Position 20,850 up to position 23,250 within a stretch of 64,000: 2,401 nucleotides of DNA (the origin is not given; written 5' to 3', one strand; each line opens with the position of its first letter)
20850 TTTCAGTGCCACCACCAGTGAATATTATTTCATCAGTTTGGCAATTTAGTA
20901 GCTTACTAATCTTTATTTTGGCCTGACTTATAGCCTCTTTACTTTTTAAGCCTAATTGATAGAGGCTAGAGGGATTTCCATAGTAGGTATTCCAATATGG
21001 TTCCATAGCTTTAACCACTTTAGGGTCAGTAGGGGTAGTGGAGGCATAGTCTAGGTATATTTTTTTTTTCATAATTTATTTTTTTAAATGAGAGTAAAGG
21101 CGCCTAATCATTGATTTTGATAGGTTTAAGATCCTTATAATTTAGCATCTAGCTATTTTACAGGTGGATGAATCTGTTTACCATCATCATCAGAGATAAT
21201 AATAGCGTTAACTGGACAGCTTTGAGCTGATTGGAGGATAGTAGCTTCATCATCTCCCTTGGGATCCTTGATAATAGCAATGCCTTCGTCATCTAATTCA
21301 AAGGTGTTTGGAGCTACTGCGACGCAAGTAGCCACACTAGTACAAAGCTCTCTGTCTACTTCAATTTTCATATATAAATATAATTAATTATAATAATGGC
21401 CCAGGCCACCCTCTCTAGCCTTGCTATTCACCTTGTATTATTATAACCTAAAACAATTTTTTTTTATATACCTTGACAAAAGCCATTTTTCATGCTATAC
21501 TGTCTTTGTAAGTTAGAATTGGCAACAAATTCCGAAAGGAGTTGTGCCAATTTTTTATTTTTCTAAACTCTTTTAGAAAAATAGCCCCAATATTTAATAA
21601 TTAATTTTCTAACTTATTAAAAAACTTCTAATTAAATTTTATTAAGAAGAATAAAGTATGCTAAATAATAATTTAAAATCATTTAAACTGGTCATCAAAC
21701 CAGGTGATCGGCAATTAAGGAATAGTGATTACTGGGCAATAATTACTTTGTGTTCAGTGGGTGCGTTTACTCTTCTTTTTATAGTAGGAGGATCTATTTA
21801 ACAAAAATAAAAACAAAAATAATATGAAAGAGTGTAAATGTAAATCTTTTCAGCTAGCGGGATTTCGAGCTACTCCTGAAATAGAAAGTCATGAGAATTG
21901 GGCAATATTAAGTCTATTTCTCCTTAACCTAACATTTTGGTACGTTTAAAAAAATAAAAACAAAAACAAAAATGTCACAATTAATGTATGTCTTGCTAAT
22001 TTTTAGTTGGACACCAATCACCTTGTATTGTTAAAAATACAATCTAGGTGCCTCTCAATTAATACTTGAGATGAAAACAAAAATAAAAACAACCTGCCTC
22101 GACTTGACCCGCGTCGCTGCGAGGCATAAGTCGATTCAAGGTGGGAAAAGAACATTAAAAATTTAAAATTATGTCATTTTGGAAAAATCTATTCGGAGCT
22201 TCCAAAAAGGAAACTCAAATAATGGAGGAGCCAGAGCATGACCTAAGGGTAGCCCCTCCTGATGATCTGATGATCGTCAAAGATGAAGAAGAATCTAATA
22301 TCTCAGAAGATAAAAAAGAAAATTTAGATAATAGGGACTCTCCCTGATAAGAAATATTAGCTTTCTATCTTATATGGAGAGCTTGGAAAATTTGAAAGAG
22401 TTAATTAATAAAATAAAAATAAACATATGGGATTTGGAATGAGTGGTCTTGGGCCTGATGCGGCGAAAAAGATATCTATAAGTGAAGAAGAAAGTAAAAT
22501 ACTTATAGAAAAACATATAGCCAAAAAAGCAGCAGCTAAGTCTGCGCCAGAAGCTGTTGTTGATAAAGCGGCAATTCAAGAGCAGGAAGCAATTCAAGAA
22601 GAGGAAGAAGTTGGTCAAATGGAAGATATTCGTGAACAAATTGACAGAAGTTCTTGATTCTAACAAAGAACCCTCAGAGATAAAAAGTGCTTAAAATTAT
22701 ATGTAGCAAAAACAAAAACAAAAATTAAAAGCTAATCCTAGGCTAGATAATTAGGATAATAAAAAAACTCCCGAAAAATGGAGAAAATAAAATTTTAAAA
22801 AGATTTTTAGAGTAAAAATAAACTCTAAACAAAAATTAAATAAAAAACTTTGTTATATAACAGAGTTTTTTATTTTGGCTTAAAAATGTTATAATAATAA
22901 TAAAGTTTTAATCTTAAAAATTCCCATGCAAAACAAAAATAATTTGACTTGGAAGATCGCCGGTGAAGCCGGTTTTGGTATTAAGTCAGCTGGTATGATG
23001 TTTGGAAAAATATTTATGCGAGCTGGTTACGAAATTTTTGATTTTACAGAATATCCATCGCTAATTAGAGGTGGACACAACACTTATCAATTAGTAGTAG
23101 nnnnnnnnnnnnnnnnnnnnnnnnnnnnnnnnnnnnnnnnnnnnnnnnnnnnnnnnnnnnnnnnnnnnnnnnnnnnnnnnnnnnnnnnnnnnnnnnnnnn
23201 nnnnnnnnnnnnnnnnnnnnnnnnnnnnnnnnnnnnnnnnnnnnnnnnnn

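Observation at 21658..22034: Tandem paralogous mini-ORFs (KSF...WAI + TM helix), each behind a (YAAAAA)n tract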

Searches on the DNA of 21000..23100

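Call 4: search_rna_families(source=window, start=21000, end=23100, threshold=evalue, max_evalue=10, show_alignments=3)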
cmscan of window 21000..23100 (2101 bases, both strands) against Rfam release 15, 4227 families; matches with E-value up to 10: 5.
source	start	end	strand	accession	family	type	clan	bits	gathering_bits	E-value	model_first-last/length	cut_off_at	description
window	21930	22021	-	RF01580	RUF3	Gene; sRNA;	-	24.9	80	2.9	1-187/187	no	Plasmodium RNA of unkown function RU6-F3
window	22023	22091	+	RF01605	plasmodium_snoR30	Gene; snRNA; snoRNA; CD-box;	-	24.7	43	0.7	1-74/74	no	small nucleolar RNA snoR30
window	21012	21116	+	RF02841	Ref70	Gene; sRNA;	-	20.2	115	2.1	1-122/122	no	Enterococcus sRNA 70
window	21531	21579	+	RF03474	mir-4766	Gene; miRNA;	-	17.7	72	4.8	1-56/56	no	mir-4766 microRNA precursor family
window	22840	22880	-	RF02377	SurA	Gene; sRNA;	-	12.3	100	2.7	237-277/279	no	SurA sRNA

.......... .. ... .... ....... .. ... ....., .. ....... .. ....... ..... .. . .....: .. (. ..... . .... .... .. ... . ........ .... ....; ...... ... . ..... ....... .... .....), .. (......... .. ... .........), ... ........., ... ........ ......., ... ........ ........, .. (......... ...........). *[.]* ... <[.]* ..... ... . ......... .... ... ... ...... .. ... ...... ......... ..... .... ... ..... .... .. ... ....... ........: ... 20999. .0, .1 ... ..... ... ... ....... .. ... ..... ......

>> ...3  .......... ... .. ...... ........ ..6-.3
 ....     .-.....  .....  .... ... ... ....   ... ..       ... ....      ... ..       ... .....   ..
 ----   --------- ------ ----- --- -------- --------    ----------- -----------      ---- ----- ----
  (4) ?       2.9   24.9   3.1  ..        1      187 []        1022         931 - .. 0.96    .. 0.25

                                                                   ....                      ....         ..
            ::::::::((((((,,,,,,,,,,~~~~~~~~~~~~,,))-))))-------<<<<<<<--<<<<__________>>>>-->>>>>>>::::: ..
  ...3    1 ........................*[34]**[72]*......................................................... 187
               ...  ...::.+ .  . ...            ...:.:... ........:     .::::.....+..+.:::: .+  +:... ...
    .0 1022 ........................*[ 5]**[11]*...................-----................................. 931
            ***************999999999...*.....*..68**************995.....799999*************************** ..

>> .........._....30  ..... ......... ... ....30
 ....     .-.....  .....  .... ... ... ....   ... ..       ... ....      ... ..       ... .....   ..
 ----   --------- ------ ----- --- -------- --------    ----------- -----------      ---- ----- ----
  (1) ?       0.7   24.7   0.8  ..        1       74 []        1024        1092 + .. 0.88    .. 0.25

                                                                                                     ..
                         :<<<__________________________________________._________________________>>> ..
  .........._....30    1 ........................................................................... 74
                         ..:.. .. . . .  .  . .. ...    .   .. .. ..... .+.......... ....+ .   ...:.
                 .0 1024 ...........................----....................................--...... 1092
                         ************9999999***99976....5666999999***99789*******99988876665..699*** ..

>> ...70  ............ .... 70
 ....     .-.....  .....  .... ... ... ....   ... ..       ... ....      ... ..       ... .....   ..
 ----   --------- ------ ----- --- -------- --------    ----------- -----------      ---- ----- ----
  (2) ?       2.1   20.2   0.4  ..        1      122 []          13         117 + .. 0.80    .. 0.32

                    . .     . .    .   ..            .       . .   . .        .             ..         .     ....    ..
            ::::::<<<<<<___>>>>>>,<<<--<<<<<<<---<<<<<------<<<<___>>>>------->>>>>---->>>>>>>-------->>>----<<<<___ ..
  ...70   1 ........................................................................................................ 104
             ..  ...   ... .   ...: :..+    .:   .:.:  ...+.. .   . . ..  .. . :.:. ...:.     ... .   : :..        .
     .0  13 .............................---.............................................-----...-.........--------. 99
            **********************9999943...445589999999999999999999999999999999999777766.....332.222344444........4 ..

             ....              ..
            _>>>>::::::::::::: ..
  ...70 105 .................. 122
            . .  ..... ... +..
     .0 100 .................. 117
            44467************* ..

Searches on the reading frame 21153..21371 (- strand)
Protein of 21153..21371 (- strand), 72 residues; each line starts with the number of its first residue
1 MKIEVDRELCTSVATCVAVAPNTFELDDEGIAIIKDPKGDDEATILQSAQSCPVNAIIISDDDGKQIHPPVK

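Call 12: find_encoding_contigs(protein=window:21153-21371:-, flank=4000, max_places=10)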
Protein window:21153-21371:- (72 aa): 24 contigs read that carry it; 9 places shown.
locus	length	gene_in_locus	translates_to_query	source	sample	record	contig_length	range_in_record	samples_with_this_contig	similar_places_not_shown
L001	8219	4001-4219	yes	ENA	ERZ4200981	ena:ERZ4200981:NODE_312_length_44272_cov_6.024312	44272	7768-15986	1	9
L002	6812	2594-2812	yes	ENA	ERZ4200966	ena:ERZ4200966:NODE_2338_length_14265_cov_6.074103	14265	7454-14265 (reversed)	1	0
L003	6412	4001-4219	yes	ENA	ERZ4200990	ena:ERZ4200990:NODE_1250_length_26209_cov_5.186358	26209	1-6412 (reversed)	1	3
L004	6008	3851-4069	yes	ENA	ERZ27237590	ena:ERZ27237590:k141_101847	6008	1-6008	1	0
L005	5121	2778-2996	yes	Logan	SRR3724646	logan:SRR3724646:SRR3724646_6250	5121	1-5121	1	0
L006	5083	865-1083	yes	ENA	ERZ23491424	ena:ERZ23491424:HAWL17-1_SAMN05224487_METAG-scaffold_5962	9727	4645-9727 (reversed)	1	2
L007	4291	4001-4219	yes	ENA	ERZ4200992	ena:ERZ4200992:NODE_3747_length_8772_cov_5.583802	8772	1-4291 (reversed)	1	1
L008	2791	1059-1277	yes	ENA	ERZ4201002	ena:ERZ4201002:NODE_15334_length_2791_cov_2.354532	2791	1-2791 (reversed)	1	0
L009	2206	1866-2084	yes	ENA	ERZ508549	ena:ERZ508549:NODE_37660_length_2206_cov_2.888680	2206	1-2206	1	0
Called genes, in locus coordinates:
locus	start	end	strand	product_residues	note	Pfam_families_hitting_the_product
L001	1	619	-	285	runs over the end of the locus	PF02775:TPP_enzyme_C, PF12367:PFO_beta_C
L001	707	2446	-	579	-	PF01558:POR, PF01855:POR_N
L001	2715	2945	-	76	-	-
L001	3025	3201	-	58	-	-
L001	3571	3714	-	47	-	-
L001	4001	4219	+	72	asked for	PF06902:Fer4_19 (weak), PF13459:Fer4_15, PF13370:Fer4_13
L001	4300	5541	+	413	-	PF00266:Aminotran_5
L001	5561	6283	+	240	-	PF01592:NifU_N, PF04324:Fer2_BFD (faint)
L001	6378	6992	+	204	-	PF00081:Sod_Fe_N, PF02777:Sod_Fe_C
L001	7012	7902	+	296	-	PF01734:Patatin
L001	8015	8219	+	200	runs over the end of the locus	PF00578:AhpC-TSA, PF08534:Redoxin, PF10417:1-cysPrx_C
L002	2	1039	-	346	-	?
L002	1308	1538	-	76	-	-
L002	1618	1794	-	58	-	-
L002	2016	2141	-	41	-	-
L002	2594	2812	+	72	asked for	PF06902:Fer4_19 (weak), PF13459:Fer4_15, PF13370:Fer4_13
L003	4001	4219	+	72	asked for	PF06902:Fer4_19 (weak), PF13459:Fer4_15, PF13370:Fer4_13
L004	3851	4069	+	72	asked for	PF06902:Fer4_19 (weak), PF13459:Fer4_15, PF13370:Fer4_13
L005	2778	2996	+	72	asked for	PF06902:Fer4_19 (weak), PF13459:Fer4_15, PF13370:Fer4_13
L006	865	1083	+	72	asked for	PF06902:Fer4_19 (weak), PF13459:Fer4_15, PF13370:Fer4_13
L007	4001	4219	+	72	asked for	PF06902:Fer4_19 (weak), PF13459:Fer4_15, PF13370:Fer4_13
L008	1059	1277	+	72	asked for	PF06902:Fer4_19 (weak), PF13459:Fer4_15, PF13370:Fer4_13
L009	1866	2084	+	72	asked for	PF06902:Fer4_19 (weak), PF13459:Fer4_15, PF13370:Fer4_13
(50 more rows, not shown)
